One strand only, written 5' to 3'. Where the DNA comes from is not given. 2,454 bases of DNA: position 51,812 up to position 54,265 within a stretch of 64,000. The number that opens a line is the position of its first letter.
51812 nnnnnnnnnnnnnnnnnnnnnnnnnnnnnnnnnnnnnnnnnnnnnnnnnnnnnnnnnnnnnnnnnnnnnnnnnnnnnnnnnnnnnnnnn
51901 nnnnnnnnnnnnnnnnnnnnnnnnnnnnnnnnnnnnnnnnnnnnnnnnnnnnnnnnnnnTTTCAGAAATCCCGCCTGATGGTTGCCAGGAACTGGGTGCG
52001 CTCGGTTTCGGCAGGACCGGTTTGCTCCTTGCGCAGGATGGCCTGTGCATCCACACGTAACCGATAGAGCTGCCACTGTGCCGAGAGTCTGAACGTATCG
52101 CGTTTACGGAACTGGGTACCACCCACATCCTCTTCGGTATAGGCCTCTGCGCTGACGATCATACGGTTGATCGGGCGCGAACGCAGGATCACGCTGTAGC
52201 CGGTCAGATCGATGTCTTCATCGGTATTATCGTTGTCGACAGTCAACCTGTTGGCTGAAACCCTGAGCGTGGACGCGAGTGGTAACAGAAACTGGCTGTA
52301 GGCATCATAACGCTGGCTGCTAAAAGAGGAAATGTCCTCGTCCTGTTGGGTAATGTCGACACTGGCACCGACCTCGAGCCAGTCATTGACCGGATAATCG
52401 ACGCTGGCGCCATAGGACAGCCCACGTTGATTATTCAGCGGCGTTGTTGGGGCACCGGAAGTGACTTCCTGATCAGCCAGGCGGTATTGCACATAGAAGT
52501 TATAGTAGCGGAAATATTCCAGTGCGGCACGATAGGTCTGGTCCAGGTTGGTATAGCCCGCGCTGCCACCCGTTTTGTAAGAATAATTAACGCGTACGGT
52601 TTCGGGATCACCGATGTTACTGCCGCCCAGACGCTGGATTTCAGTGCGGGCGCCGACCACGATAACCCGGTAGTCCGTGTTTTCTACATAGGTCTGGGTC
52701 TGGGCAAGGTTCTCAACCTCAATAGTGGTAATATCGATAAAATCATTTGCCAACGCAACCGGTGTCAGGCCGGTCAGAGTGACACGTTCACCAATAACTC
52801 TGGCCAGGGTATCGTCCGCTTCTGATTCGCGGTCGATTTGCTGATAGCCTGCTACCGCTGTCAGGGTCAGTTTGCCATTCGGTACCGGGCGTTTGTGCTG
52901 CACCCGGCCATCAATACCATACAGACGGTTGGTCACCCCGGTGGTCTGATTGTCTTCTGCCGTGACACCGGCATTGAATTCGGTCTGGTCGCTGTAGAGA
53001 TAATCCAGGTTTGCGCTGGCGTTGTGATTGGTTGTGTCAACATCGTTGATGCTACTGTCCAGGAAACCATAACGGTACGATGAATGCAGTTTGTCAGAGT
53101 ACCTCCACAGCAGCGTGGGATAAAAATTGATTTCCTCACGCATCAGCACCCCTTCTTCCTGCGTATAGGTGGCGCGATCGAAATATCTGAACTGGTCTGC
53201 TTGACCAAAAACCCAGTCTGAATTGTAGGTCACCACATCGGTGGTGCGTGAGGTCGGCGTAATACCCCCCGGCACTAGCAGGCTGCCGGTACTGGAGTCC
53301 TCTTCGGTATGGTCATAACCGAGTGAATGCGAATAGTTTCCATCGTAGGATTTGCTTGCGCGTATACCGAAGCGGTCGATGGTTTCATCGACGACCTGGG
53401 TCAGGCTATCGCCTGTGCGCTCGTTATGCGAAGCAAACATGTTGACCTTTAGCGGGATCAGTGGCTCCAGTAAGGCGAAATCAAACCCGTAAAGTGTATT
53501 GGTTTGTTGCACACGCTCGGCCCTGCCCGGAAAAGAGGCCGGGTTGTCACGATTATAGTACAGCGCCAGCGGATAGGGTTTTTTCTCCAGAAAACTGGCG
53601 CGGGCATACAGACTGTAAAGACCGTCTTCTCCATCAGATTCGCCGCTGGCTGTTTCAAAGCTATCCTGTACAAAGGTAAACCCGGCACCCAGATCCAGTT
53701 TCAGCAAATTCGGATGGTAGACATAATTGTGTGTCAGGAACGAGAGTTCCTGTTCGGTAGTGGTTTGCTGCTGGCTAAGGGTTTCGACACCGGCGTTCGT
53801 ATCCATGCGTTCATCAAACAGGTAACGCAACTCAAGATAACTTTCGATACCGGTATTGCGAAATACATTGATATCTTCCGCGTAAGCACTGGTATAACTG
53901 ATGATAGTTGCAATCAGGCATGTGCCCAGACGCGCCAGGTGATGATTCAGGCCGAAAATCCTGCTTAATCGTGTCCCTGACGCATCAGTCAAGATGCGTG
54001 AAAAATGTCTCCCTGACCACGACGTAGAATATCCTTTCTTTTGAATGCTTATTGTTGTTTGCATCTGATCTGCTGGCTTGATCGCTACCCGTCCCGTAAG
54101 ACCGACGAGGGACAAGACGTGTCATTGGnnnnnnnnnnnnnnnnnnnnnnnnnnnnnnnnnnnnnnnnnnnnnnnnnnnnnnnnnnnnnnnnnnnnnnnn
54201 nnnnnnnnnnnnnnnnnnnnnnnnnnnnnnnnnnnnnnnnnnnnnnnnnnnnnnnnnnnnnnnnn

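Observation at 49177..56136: Minus-strand operon resembling a porin-cytochrome outer-membrane electron conduit, decorated with two NHL lipoproteins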

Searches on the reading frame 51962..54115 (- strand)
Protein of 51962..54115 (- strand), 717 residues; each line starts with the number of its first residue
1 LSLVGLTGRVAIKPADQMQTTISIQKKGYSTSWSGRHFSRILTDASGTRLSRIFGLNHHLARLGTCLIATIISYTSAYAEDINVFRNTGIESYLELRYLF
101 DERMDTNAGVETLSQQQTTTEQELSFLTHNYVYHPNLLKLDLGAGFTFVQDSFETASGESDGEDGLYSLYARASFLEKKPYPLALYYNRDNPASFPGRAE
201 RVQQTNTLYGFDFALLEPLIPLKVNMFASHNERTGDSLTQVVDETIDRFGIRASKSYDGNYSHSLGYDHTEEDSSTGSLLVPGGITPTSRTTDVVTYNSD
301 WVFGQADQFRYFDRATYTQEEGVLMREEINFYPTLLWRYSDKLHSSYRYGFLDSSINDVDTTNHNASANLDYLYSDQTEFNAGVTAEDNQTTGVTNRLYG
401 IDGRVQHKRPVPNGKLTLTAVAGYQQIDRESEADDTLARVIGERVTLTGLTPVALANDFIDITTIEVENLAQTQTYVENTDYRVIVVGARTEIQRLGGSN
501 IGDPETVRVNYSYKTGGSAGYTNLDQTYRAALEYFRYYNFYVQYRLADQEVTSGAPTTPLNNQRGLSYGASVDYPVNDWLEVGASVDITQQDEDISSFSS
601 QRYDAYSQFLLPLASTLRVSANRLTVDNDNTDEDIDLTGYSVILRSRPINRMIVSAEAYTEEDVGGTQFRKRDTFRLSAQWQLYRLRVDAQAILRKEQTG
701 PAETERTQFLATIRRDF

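Call 3: search_protein_families(library=pfam, proteins=[window:51962-54115:-], max_evalue=0.01)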
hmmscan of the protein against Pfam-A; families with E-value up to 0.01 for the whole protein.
window:51962-54115:- (717 aa): 0 families

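Call 4: search_protein_families(library=ncbifam, proteins=[window:51962-54115:-], max_evalue=0.01)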
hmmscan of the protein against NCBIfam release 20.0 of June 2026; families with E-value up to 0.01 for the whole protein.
window:51962-54115:- (717 aa): 1 family
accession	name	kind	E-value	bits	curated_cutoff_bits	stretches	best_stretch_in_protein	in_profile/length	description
NF052337.1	tail_tube_6XGR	equivalog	1.5e-05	24.6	60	1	452-519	108-174/245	phage tail tube protein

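Call 6: find_homologous_proteins(query=window:51962-54064:-)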
Query window:51962-54064:- (700 aa): 37 proteins with E <= 0.001 among 8000 candidates.
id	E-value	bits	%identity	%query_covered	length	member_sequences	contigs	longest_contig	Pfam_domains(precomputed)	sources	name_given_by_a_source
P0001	0.0e+0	1569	100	100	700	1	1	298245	-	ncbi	-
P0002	1.3e-269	915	60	100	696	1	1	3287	-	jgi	jgi:hypothetical protein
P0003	7.6e-268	909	62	95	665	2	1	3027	-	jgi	-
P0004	1.2e-267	908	60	100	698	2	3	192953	-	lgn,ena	-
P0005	1.1e-256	872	64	90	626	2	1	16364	-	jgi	-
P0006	2.3e-255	868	60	91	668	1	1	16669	-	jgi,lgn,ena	-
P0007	3.0e-249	847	59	91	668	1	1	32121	-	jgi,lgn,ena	-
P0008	9.7e-234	796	56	94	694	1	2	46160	-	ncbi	-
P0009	1.6e-225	769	55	93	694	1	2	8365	-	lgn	-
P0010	2.4e-221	755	55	90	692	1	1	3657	-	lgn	-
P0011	9.8e-202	690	51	94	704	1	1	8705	-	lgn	-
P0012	4.4e-183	629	45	94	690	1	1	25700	-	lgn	-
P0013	5.8e-169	582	46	91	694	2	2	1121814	-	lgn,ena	-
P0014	1.2e-165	571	44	93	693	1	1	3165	-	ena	-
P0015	5.5e-150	519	39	94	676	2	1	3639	-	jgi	-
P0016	3.2e-124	434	38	93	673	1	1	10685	PF27730.1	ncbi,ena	-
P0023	8.4e-89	317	31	94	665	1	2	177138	-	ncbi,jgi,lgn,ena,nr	ncbi:MAG: hypothetical protein OEZ39_10685 [Gammaproteobacteria bacterium]|nr:hypothetical protein [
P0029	8.7e-69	251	27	94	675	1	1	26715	-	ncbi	-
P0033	4.4e-13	67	23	67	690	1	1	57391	-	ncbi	-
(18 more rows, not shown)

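Call 7: find_encoding_contigs(protein=P0001, flank=10000, max_places=3)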
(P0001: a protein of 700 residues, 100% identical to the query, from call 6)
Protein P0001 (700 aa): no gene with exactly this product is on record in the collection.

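Call 8: find_encoding_contigs(protein=P0023, flank=10000, max_places=3)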
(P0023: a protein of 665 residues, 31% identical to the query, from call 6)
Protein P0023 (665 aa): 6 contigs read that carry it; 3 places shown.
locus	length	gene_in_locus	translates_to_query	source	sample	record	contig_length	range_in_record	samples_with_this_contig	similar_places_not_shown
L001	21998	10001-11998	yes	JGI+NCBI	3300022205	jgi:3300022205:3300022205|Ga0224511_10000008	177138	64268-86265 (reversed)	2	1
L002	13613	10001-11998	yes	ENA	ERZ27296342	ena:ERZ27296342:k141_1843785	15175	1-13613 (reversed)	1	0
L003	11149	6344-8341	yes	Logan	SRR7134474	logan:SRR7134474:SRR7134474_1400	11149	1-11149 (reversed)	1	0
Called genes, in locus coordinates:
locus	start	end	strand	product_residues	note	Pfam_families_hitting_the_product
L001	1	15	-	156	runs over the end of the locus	PF03918:CcmH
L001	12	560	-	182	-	PF00578:AhpC-TSA, PF08534:Redoxin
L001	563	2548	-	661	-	PF01578:Cytochrom_C_asm, PF16327:CcmF_C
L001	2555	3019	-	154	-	PF03100:CcmE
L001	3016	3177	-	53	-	PF04995:CcmD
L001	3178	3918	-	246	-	PF01578:Cytochrom_C_asm, PF27518:CcmC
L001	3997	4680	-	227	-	PF01061:ABC2_membrane (weak), PF03379:CcmB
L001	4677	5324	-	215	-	PF00005:ABC_tran, PF13304:AAA_21 (faint)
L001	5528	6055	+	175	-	-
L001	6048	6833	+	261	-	PF13435:Cytochrome_C554 (faint), PF14522:Cytochrome_C7 (faint), PF14537:Cytochrom_c3_2 (weak), PF09699:Paired_CXXCH_1 (weak)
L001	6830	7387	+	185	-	-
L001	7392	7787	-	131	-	-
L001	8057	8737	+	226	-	PF14522:Cytochrome_C7 (faint), PF22113:Mtrc-MtrF_II-IV_dom (faint), PF09699:Paired_CXXCH_1 (faint)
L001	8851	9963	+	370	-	PF17170:DUF5128 (faint), PF25021:TEN_NHL (faint), PF01436:NHL (faint), PF08450:SGL (faint)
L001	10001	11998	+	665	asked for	-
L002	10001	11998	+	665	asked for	-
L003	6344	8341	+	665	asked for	-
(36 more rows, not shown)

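Call 14: list_cluster_members(proteins=[P0001, P0008, P0013, P0016, P0029, P0033])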
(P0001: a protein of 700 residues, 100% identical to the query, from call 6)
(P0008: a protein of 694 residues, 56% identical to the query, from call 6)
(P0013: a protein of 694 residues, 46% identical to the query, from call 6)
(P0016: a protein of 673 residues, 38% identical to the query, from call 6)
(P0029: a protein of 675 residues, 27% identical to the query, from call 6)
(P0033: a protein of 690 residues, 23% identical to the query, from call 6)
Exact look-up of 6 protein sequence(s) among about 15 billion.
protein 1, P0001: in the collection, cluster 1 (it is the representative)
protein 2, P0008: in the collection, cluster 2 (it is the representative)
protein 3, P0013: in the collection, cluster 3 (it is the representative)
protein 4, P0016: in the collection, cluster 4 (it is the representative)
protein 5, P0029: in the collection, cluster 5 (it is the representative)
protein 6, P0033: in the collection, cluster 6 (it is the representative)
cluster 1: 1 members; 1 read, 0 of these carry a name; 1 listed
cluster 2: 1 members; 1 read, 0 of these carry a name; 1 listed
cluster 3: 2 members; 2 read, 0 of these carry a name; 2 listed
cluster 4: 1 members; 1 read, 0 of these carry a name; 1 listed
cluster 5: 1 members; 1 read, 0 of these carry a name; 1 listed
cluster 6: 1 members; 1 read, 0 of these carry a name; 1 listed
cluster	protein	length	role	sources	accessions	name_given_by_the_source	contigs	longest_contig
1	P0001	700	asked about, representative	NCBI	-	-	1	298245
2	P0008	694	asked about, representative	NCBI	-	-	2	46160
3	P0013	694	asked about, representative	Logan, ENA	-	-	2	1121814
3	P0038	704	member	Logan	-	-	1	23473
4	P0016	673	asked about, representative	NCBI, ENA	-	-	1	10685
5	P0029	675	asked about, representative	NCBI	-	-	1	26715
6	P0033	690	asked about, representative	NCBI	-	-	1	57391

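Call 18: find_related_loci(query=A2, collection=genome_contigs, flank=10000)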
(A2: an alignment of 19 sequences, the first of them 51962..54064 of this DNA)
Query A2 (700 aa) in genome_contigs; peptide patterns used: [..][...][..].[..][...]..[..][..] (x = any residue, [..] = any of these).
63 stretches matched a pattern; 55 encode a relative of the query (tblastn E <= 1e-3); 55 distinct loci.
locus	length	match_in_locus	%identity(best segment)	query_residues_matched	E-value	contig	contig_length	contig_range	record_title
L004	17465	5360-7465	35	7-700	5e-120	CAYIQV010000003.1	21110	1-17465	MAG TPA_asm: uncultured Acidiferrobacteraceae bacterium isolate ERP119705_co26_12 genome assembly, contig: NODE_741_leng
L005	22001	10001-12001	36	34-700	8e-118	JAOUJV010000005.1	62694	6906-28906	MAG: Gammaproteobacteria bacterium isolate 8_1_Jan_SF_Bin19 8_1_Jan_SF_Bin19_scaffold_180_c1, whole genome shotgun seque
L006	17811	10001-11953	35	44-700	4e-113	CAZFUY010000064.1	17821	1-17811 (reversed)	MAG TPA_asm: uncultured Thiotrichaceae bacterium isolate SRP128015_co3_148 genome assembly, contig: NODE_3252_length_178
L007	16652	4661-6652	36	42-700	3e-112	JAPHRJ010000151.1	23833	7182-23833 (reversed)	MAG: Gammaproteobacteria bacterium isolate N2D-Bin_13 c_000000367883, whole genome shotgun sequence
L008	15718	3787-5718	35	62-700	4e-108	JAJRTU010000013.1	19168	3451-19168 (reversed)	MAG: Gammaproteobacteria bacterium isolate Dive96_bin10.122 k141_313719, whole genome shotgun sequence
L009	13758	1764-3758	32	40-700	2e-96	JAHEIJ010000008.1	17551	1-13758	MAG: Gammaproteobacteria bacterium isolate Ww497 NODE_5594_length_17551_cov_3.327367, whole genome shotgun sequence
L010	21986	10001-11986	32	33-700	2e-96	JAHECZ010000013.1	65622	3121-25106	MAG: Gammaproteobacteria bacterium isolate Ww184 NODE_606_length_65622_cov_7.447062, whole genome shotgun sequence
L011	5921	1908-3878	31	49-700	7e-93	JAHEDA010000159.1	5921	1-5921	MAG: Gammaproteobacteria bacterium isolate Ww185 NODE_39853_length_5921_cov_2.157069, whole genome shotgun sequence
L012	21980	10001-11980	32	46-700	4e-90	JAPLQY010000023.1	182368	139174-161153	MAG: Rhodocyclales bacterium isolate LacPavin_0818_WC45_MAG_62_25 LacPavin_0818_WC45_scaffold_306020, whole genome shotg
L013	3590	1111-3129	31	42-700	2e-91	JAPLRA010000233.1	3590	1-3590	MAG: Sulfuritalea sp. isolate LacPavin_0818_WC55_MAG_62_7 LacPavin_0818_WC55_scaffold_721820, whole genome shotgun seque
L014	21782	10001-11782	34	60-655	1e-88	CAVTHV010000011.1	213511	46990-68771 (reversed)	MAG: uncultured beta proteobacterium isolate MFD05942.bin.2.252 genome assembly, contig: contig_13795, whole genome shot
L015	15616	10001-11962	31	58-700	3e-88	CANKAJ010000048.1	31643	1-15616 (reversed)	MAG: Betaproteobacteria bacterium isolate RH-23may17-977 genome assembly, contig: RH-23may17-C9963, whole genome shotgun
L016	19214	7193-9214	33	42-700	5e-88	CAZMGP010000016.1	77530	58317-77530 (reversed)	MAG TPA_asm: uncultured Enterobacteriaceae bacterium isolate SRP093762_co1_12 genome assembly, contig: NODE_192_length_7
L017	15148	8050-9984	33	58-700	8e-86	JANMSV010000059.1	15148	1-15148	MAG: Betaproteobacteria bacterium isolate SOY_29_metabat_341 SOY_29_k141_3118517, whole genome shotgun sequence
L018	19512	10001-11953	31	62-700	2e-85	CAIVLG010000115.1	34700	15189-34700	MAG: uncultured beta proteobacterium isolate Ki1-2-7m_bin-568 genome assembly, contig: bin-568:115/289, whole genome sho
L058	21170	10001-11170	23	111-504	4e-6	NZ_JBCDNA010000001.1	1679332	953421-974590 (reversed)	Lutimonas vermicola strain IMCC1616 KCCM42379_1, whole genome shotgun sequence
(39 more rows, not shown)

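Call 22: predict_structure(alignment_id=A1)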
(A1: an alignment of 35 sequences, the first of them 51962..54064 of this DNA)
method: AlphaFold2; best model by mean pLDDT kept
length: 700 residues; sequences in the alignment: 35
mean_pLDDT: 88.7   pTM: 0.76
mean pLDDT of the five models: 88.7, 87.7, 87.6, 87.4, 85.5
residues with pLDDT >= 90: 496; 70-90: 142; 50-70: 17; < 50: 45
segments of 3 or more residues with pLDDT < 50: 1-40, 58-62
pLDDT, mean of each block of 10 residues (from residue 1): 34 30 33 36 71 63 69 96 91 87 95 89 95 87 87 95 96 81 83 97 94 95 91 96 92 95 85 97 94 97 94 98 97 97 95 97 98 92 98 95 98 80 91 90 93 91 91 90 85 91 95 96 98 91 92 97 97 92 97 94 97 90 97 94 93 94 96 96 90 96
secondary structure, 60 per line:
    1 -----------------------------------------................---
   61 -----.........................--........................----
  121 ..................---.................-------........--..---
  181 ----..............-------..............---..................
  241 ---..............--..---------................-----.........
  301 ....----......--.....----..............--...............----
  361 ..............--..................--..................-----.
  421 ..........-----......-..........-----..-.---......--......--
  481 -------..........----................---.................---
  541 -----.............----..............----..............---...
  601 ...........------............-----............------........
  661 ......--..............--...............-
elements in order (helices of 4 or more, strands of 3 or more residues): H42-57 E66-90 E93-116 E121-138 E142-158 E166-173 E185-198 E206-219 E223-240 E244-257 E271-286 E292-304 E309-314 E317-321 E326-339 E342-356 E361-374 E377-394 E397-414 E420-430 E436-441 E443-452 E465-470 E473-478 E488-497 E502-517 E521-537 E546-558 E563-576 E581-594 E598-611 E618-629 E635-646 E653-666 E669-682 E685-699

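Call 65: search_solved_structures(query=A1, max_evalue=1)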
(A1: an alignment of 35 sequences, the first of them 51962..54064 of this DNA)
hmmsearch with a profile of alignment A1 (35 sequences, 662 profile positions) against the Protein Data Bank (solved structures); distinct sequences matched with E-value up to 1: 0.

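Call 76: search_protein_representatives(alignment_id=A1)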
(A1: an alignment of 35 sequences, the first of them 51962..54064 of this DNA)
Query: 35 sequences, 662 profile positions. Proteins with E-value up to 0.001 (for the whole library): 3494; up to 1e-10: 2447; up to 1e-30: 1669. The best 150 are listed.
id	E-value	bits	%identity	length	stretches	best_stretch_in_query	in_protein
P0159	4.2e-239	811.6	-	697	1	12-662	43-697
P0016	1.8e-235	799.6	-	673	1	12-662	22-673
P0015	5.6e-233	791.4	-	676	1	10-661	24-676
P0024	4.6e-229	778.5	-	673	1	11-662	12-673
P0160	4.3e-214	729.0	-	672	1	15-662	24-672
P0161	3.1e-212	722.9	-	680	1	12-662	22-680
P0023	1.1e-210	717.7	-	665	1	1-662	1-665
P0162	8.2e-207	704.9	-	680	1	10-662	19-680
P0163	5.0e-204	695.7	-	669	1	12-662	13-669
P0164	3.1e-203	693.1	-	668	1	12-662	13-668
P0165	5.3e-201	685.7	-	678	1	12-662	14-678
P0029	8.6e-201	685.0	-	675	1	9-662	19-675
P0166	1.8e-197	674.0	-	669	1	12-662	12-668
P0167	4.0e-197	672.9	-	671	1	12-662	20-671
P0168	4.5e-197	672.7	-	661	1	15-662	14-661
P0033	2.5e-183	627.3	-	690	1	7-662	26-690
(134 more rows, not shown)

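Call 83: find_encoding_contigs(protein=P0004, flank=10000, max_places=2)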
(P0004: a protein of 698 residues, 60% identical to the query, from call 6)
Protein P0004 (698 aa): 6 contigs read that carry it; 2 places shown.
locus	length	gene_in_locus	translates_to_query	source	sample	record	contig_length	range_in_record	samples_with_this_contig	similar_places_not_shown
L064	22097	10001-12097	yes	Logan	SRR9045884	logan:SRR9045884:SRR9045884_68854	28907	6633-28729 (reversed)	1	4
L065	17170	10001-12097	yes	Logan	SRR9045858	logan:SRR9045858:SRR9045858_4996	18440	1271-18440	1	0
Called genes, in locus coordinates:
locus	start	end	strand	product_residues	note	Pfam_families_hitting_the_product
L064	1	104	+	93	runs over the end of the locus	?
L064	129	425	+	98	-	PF02482:Ribosomal_S30AE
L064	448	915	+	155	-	PF00359:PTS_EIIA_2, PF07565:Band_3_cyto (weak)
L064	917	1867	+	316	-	PF02603:Hpr_kinase_N, PF07475:Hpr_kinase_C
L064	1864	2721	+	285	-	PF03668:RapZ-like_N, PF22740:PapZ_C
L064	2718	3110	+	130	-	PF03610:EIIA-man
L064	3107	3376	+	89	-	PF00381:PTS-HPr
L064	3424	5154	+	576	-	PF05524:PEP-utilisers_N, PF00391:PEP-utilizers, PF02896:PEP-utilizers_C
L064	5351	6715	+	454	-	PF03448:MgtE_N, PF00571:CBS, PF01769:MgtE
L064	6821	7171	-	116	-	PF02823:ATP-synt_DE_N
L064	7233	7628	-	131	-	-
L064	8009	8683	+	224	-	PF14522:Cytochrome_C7 (faint), PF09699:Paired_CXXCH_1 (weak)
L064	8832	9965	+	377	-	PF17170:DUF5128 (faint), PF01436:NHL (faint), PF08450:SGL (weak), PF24684:Vgb_lyase (weak), PF25021:TEN_NHL (faint)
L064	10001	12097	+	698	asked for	-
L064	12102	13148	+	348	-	PF25021:TEN_NHL (faint), PF01436:NHL (faint), PF01731:Arylesterase (faint), PF08450:SGL (faint), PF17170:DUF5128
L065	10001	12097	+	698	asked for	-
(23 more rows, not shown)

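Call 91: search_protein_families(library=pfam, proteins=[L058:9797-11761:+], max_evalue=0.01)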
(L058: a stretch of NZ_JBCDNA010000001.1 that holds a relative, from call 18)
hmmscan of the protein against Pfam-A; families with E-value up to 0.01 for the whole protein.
L058:9797-11761:+ (654 aa): 0 families
